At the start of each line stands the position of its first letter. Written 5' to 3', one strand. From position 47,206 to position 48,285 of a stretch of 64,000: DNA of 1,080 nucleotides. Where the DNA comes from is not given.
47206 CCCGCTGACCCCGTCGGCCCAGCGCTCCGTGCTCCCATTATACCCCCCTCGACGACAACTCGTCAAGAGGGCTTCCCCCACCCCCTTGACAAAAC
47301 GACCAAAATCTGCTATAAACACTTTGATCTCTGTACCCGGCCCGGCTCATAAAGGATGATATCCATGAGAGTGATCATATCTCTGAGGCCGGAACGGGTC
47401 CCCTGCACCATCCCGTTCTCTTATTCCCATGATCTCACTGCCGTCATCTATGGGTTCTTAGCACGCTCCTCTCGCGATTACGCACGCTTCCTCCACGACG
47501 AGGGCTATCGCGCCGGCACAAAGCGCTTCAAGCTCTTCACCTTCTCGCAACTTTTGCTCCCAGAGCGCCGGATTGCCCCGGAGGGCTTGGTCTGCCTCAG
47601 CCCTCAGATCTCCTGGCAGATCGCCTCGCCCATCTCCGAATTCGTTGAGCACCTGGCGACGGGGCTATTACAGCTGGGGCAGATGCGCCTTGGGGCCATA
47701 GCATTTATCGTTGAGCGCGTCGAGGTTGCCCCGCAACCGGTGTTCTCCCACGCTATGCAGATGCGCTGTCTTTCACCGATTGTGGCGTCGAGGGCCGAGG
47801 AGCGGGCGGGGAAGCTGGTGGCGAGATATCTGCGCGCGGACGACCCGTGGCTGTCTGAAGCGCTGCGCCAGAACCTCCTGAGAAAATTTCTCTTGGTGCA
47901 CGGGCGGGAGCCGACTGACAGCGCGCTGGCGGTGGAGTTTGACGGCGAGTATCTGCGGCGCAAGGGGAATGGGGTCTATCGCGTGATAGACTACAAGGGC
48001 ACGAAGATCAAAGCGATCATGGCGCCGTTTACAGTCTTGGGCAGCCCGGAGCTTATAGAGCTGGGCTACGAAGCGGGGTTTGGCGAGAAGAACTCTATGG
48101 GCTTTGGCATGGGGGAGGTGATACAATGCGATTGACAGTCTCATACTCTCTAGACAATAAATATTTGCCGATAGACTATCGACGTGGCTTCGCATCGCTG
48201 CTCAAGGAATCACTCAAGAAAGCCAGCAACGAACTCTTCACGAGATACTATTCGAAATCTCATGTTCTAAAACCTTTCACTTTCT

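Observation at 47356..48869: Tandem Cas6 paralogs with contrasting base composition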

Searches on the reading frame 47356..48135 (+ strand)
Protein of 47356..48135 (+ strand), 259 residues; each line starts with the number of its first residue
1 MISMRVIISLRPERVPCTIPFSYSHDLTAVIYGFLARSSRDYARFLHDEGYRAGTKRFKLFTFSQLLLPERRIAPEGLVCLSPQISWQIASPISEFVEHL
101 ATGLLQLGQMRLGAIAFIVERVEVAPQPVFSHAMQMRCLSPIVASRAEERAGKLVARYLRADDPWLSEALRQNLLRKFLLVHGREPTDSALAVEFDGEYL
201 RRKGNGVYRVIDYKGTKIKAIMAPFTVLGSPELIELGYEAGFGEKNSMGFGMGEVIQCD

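Call 6: search_protein_families(library=pfam, proteins=[window:47356-48135:+], max_evalue=0.01)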
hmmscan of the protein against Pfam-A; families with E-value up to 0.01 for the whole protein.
window:47356-48135:+ (259 aa): 2 families
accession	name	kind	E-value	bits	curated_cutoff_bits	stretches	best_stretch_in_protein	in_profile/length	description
PF01881.21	Cas_Cas6_C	-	7.9e-28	98.2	23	1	126-255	2-125/125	CRISPR associated protein Cas6, C-terminal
PF21350.2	Cas6_I-A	-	1.7e-15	57.6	27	1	18-122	1-100/101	CRISPR-associated protein Cas6, N-terminal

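Call 7: search_protein_families(library=ncbifam, proteins=[window:47356-48135:+], max_evalue=0.01)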
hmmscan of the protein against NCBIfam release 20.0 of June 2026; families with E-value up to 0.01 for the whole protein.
window:47356-48135:+ (259 aa): 1 family
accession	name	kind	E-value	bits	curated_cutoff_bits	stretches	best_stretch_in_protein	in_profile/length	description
TIGR01877.1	cas_cas6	equivalog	3.7e-38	132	58.65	1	54-252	4-198/200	CRISPR-associated endoribonuclease Cas6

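Call 13: find_homologous_proteins(query=window:47356-48132:+)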
Query window:47356-48132:+ (259 aa): 526 proteins with E <= 0.001 among 1839 candidates; the best 120 are listed.
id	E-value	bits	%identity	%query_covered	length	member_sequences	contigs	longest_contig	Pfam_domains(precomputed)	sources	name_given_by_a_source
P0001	8.1e-167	571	100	99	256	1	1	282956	PF01881.22,PF21350.3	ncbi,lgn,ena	-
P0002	8.1e-127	440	79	97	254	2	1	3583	PF01881.22,PF21350.3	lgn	-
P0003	8.1e-124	430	75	99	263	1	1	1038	PF01881.22,PF21350.3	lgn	-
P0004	4.8e-123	428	77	98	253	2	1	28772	PF01881.22,PF21350.3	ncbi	-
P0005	1.6e-122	426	75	98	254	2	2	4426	PF01881.22,PF21350.3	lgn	-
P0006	2.5e-122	425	75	98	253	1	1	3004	PF01881.22,PF21350.3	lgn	-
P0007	3.8e-120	418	74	98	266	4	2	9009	PF01881.22,PF21350.3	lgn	-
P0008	4.6e-120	418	71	98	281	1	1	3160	PF01881.22,PF21350.3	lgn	-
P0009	2.3e-119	416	72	98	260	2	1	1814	PF01881.22,PF21350.3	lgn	-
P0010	9.0e-118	410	73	97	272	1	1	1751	PF01881.22,PF21350.3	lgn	-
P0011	1.1e-117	410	71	98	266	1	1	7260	PF01881.22,PF21350.3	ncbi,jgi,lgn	-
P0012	6.1e-117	408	70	98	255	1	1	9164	PF01881.22,PF21350.3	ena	-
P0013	8.6e-117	407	72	98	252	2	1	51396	PF01881.22,PF21350.3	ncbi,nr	ncbi:MAG: CRISPR-associated endoribonuclease Cas6 [Candidatus Bipolaricaulota bacterium]|nr:CRISPR-a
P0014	9.1e-117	407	71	97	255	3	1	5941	PF01881.22,PF21350.3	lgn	-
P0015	1.9e-116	406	74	97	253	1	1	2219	PF01881.22,PF21350.3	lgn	-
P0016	2.9e-116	406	72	98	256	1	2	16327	PF01881.22,PF21350.3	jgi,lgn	jgi:CRISPR-associated endoribonuclease Cas6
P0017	3.8e-116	405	70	98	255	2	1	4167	PF01881.22,PF21350.3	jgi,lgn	-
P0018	1.1e-115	404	70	98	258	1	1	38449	PF01881.22,PF21350.3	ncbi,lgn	-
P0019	5.6e-115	401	72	97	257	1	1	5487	PF01881.22,PF21350.3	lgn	-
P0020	1.0e-114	400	70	98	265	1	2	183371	PF01881.22,PF21350.3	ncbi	-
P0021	1.5e-114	400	69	98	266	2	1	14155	PF01881.22,PF21350.3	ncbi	-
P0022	5.4e-114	398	72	98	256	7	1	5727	PF01881.22,PF21350.3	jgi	jgi:CRISPR-associated endoribonuclease Cas6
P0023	2.8e-113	396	71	98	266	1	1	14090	PF01881.22,PF21350.3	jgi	jgi:CRISPR-associated endoribonuclease Cas6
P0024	2.8e-113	396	71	97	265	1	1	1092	PF01881.22,PF21350.3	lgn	-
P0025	1.4e-112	393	68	99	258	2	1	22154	PF01881.22,PF21350.3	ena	-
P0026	6.4e-112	391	68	98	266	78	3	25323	PF01881.22,PF21350.3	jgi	jgi:CRISPR-associated endoribonuclease Cas6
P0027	1.1e-111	391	70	98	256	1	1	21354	PF01881.22,PF21350.3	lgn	-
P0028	1.8e-111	390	68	96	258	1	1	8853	PF01881.22,PF21350.3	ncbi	-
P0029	7.7e-111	388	69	98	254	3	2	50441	PF01881.22,PF21350.3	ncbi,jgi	jgi:CRISPR-associated endoribonuclease Cas6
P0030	9.4e-93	329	60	98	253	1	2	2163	PF01881.22,PF21350.3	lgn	-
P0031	1.3e-89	318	56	99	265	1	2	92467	PF01881.22,PF21350.3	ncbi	-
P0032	5.4e-88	313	56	98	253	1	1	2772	PF01881.22,PF21350.3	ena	-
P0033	1.7e-87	311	57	98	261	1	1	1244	PF01881.22,PF21350.3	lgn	-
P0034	1.3e-86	308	54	97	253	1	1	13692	PF01881.22,PF21350.3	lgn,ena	-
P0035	7.6e-86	306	55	98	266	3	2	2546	PF01881.22,PF21350.3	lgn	-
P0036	3.5e-85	304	55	98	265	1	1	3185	PF01881.22,PF21350.3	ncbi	-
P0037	4.1e-85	303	56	96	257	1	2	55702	PF01881.22,PF21350.3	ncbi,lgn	ncbi:MAG: CRISPR-associated endoribonuclease Cas6 [Candidatus Bipolaricaulia bacterium]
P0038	5.5e-85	303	54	98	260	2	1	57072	PF01881.22,PF21350.3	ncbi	-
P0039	2.6e-84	301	55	97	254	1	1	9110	PF01881.22,PF21350.3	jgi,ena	-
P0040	5.9e-83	296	54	98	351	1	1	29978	PF01881.22,PF21350.3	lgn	-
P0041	6.8e-83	296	53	98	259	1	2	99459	PF01881.22,PF21350.3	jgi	jgi:CRISPR-associated endoribonuclease Cas6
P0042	7.1e-82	293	65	78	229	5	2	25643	PF01881.22,PF21350.3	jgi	jgi:CRISPR-associated endoribonuclease Cas6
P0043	1.1e-81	292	62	74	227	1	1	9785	PF01881.22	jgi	jgi:CRISPR-associated endoribonuclease Cas6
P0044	2.5e-81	291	53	96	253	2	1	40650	PF01881.22,PF21350.3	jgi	-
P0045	6.4e-80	286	53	98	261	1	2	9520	PF01881.22,PF21350.3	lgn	-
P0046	6.6e-79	283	54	98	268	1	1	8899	PF01881.22,PF21350.3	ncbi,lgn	ncbi:MAG: CRISPR-associated endoribonuclease Cas6 [Salinibacter sp.]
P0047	2.0e-78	282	52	98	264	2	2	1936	PF01881.22,PF21350.3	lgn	-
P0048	2.1e-78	281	54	96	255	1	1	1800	PF01881.22,PF21350.3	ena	-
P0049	6.8e-78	280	53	98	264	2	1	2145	PF01881.22,PF21350.3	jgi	-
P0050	6.8e-77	277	52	98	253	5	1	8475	PF01881.22,PF21350.3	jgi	-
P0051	8.1e-77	276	53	96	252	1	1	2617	PF01881.22,PF21350.3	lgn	-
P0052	4.1e-76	274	55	96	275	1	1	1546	PF01881.22,PF21350.3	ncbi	-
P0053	4.9e-75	270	54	98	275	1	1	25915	PF01881.22,PF21350.3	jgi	jgi:CRISPR-associated endoribonuclease Cas6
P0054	5.7e-72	260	52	98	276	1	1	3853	PF01881.22,PF21350.3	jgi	jgi:CRISPR-associated endoribonuclease Cas6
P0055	1.0e-71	260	48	97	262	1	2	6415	PF01881.22,PF21350.3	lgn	-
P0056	2.1e-71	259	50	98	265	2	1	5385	PF01881.22,PF21350.3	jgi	jgi:CRISPR-associated endoribonuclease Cas6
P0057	3.0e-70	255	50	98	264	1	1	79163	PF01881.22,PF21350.3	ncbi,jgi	jgi:CRISPR-associated endoribonuclease Cas6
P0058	3.2e-69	251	48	99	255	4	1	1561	PF01881.22,PF21350.3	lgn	-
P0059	1.9e-68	249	47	98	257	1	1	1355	PF01881.22,PF21350.3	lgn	-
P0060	5.3e-68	247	50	92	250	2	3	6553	PF01881.22,PF21350.3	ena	-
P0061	1.5e-67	246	50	92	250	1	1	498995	PF01881.22,PF21350.3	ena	-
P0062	1.6e-67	246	48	98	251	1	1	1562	PF01881.22,PF21350.3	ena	-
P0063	2.3e-67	245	49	92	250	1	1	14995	PF01881.22,PF21350.3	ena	-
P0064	5.9e-67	244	51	92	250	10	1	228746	PF01881.22,PF21350.3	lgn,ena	-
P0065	1.2e-66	243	49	92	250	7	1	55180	PF01881.22,PF21350.3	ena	-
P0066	1.4e-66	243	49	91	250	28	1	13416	PF01881.22,PF21350.3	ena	-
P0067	3.2e-66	242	49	92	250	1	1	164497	PF01881.22,PF21350.3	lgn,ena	-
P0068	3.4e-66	242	50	92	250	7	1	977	PF01881.22,PF21350.3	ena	-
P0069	4.8e-66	241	49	92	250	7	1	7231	PF01881.22,PF21350.3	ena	-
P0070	5.3e-66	241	49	92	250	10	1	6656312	PF01881.22,PF21350.3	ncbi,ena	-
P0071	6.7e-66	241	49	92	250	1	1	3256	PF01881.22,PF21350.3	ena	-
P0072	7.1e-66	240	48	98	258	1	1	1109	PF01881.22,PF21350.3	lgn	-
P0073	1.1e-65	240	47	92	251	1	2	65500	PF01881.22,PF21350.3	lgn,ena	-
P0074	1.1e-65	240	49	92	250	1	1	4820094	PF01881.22,PF21350.3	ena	-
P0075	1.3e-65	240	49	92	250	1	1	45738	PF01881.22,PF21350.3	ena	-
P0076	1.7e-65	239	48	92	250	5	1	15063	PF01881.22,PF21350.3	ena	-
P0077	3.2e-65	238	48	92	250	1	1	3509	PF01881.22,PF21350.3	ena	-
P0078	3.5e-65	238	48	92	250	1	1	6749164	PF01881.22,PF21350.3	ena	-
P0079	5.0e-65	238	49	92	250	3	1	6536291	PF01881.22,PF21350.3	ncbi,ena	-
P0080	5.1e-65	238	49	92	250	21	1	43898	PF01881.22,PF21350.3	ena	-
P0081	5.7e-65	237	49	92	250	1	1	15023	PF01881.22,PF21350.3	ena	-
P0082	5.7e-65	237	48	92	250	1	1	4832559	PF01881.22,PF21350.3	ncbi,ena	-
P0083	6.9e-65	237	46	98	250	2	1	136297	PF01881.22,PF21350.3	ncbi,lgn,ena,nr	ncbi:MAG: CRISPR-associated endoribonuclease Cas6 [Candidatus Poribacteria bacterium]|nr:CRISPR-asso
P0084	9.8e-65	237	47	92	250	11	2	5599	PF01881.22,PF21350.3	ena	-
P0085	1.1e-64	237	47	92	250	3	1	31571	PF01881.22,PF21350.3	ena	-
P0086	1.4e-64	236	49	92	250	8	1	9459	PF01881.22,PF21350.3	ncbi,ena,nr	ncbi:CRISPR-associated endoribonuclease Cas6 [Candidatus Poribacteria bacterium]|nr:CRISPR-associate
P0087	1.5e-64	236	48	92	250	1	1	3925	PF01881.22,PF21350.3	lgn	-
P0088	1.9e-64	236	49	91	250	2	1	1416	PF01881.22,PF21350.3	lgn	-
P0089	1.9e-64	236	49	92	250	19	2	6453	PF01881.22,PF21350.3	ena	-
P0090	2.7e-64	235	50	92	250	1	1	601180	PF01881.22,PF21350.3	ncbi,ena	-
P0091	3.0e-64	235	48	91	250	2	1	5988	PF01881.22,PF21350.3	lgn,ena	-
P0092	3.9e-64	235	49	91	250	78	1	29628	PF01881.22,PF21350.3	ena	-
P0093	4.4e-64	235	47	92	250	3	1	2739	PF01881.22,PF21350.3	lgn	-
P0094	5.2e-64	234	48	92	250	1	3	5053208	PF01881.22,PF21350.3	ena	-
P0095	7.2e-64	234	49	92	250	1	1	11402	PF01881.22,PF21350.3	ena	-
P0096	7.4e-64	234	48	92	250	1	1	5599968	PF01881.22,PF21350.3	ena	-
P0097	9.3e-64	234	47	92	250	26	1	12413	PF01881.22,PF21350.3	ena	-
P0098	9.7e-64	233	47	92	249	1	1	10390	PF01881.22,PF21350.3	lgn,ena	-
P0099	1.0e-63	233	45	97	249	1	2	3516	PF01881.22,PF21350.3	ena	-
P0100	1.0e-63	233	48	92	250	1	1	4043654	PF01881.22,PF21350.3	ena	-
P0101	1.1e-63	233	48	92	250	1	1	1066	PF01881.22,PF21350.3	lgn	-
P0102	1.2e-63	233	48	97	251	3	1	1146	PF01881.22,PF21350.3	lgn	-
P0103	1.2e-63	233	47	92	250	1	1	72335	PF01881.22,PF21350.3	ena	-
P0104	1.5e-63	233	47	92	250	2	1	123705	PF01881.22,PF21350.3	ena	-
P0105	2.5e-63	232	47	92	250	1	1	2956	PF01881.22,PF21350.3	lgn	-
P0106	2.6e-63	232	49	92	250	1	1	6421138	PF01881.22,PF21350.3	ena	-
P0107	2.6e-63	232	49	92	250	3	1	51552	PF01881.22,PF21350.3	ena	-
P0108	2.7e-63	232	47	92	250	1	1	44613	PF01881.22,PF21350.3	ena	-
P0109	3.9e-63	231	47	92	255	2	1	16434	PF01881.22,PF21350.3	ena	-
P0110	5.8e-63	231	47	92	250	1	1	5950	PF01881.22,PF21350.3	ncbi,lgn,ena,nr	ncbi:MAG: CRISPR-associated endoribonuclease Cas6 [Candidatus Poribacteria bacterium]|nr:CRISPR-asso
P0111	6.3e-63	231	46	92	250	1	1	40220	PF01881.22,PF21350.3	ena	-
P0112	7.0e-63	231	48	92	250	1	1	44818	PF01881.22,PF21350.3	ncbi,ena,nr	ncbi:MAG: CRISPR-associated endoribonuclease Cas6 [Candidatus Poribacteria bacterium]|nr:CRISPR-asso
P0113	1.0e-62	230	48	92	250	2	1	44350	PF01881.22,PF21350.3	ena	-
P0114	1.3e-62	230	49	92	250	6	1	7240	PF01881.22,PF21350.3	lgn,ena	-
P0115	1.6e-62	229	47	92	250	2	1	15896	PF01881.22,PF21350.3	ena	-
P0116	2.2e-62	229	46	97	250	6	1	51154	PF01881.22,PF21350.3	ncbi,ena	-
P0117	2.6e-62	229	46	92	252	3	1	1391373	PF01881.22,PF21350.3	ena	-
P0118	2.9e-62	229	47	92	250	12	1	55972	PF01881.22,PF21350.3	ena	-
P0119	3.0e-62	229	46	92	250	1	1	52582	PF01881.22,PF21350.3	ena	-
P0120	3.5e-62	228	48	92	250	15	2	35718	PF01881.22,PF21350.3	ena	-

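Call 15: find_encoding_contigs(protein=P0013, flank=10000, max_places=3)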
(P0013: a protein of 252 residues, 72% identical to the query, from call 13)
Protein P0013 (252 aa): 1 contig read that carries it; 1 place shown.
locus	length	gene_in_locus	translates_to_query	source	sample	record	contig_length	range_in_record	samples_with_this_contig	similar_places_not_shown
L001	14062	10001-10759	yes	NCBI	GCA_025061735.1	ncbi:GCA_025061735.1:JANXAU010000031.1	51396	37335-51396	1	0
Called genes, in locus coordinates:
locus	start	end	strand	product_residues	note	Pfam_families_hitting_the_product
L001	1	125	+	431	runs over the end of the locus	PF00275:EPSP_synthase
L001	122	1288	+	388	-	PF13167:GTP-bdg_N, PF00350:Dynamin_N (faint), PF16360:GTP-bdg_M, PF01926:MMR_HSR1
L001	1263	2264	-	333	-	PF13177:DNA_pol3_delta2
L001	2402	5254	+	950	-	PF02384:N6_Mtase, PF01170:UPF0020 (faint)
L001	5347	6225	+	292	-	PF00953:Glycos_transf_4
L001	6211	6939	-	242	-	PF13489:Methyltransf_23, PF00398:RrnaAD, PF00891:Methyltransf_2, PF05175:MTS, PF13847:Methyltransf_31, PF08241:Methyltransf_11, PF08242:Methyltransf_12, PF13649:Methyltransf_25, +1 more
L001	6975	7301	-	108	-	PF00085:Thioredoxin, PF14595:Thioredoxin_9, PF13098:Thioredoxin_2, PF13905:Thioredoxin_8 (faint)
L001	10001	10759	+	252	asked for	PF21350:Cas6_I-A, PF01881:Cas_Cas6_C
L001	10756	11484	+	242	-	PF01881:Cas_Cas6_C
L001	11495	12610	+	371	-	-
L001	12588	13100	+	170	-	-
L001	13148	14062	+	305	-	PF01905:DevR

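Call 16: find_encoding_contigs(protein=P0016, flank=10000, max_places=3)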
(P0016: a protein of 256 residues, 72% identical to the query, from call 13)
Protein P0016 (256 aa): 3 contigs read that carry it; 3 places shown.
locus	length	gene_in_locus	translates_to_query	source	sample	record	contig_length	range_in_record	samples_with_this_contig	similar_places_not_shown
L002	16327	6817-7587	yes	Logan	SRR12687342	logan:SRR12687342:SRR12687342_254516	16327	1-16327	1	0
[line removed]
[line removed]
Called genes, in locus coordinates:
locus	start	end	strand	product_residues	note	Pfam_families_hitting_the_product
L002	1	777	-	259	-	?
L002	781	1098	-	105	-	PF01990:ATP-synt_F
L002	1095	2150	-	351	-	PF01992:vATP-synt_AC39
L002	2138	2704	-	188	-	PF01991:vATP-synt_E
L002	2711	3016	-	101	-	PF00137:ATP-synt_C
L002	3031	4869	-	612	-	PF01496:V_ATPase_I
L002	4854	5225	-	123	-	-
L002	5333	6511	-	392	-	PF05977:MFS_3, PF07690:MFS_1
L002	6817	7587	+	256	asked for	PF21350:Cas6_I-A, PF01881:Cas_Cas6_C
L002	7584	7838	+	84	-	PF14076:DUF4258 (weak)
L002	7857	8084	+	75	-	PF10049:DUF2283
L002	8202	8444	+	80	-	-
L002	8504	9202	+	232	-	PF01881:Cas_Cas6_C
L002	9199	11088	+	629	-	PF09706:Cas_CXXC_CXXC (weak)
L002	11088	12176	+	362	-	PF01905:DevR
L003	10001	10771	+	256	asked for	PF21350:Cas6_I-A, PF01881:Cas_Cas6_C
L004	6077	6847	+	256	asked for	PF21350:Cas6_I-A, PF01881:Cas_Cas6_C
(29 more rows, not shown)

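Call 17: find_encoding_contigs(protein=P0020, flank=10000, max_places=3)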
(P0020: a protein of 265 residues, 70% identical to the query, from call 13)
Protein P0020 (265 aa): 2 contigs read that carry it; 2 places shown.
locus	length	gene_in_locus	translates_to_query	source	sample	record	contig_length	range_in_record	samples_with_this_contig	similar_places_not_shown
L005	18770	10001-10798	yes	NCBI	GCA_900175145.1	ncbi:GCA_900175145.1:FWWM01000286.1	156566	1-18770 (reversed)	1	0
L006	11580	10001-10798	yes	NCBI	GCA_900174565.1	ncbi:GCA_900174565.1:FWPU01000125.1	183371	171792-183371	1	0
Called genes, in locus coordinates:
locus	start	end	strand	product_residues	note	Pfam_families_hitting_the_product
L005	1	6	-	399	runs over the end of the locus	PF00348:polyprenyl_synt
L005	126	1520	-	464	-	PF02874:ATP-synt_ab_N, PF00006:ATP-synt_ab, PF22919:ATP-synt_VA_C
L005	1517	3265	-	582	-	PF02874:ATP-synt_ab_N, PF16886:ATP-synt_ab_Xtn, PF00006:ATP-synt_ab, PF22919:ATP-synt_VA_C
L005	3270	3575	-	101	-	PF01990:ATP-synt_F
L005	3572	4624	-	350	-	PF01992:vATP-synt_AC39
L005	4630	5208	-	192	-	PF01991:vATP-synt_E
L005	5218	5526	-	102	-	PF00137:ATP-synt_C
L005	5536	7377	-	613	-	PF01496:V_ATPase_I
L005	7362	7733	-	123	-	-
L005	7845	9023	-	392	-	PF05977:MFS_3, PF07690:MFS_1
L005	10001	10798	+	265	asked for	PF21350:Cas6_I-A, PF01881:Cas_Cas6_C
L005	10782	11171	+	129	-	PF05168:HEPN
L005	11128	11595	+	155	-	PF01909:NTP_transf_2, PF18765:Polbeta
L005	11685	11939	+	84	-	PF14076:DUF4258 (weak)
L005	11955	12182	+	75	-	PF10049:DUF2283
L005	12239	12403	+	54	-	-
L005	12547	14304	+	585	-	PF09706:Cas_CXXC_CXXC (weak)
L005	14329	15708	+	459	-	-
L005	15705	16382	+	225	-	PF09704:Cas_Cas5d (faint)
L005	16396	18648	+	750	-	PF18019:Cas3_HD, PF00270:DEAD, PF00271:Helicase_C (weak), PF22590:Cas3-like_C_2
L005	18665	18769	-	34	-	?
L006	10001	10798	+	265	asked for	PF21350:Cas6_I-A, PF01881:Cas_Cas6_C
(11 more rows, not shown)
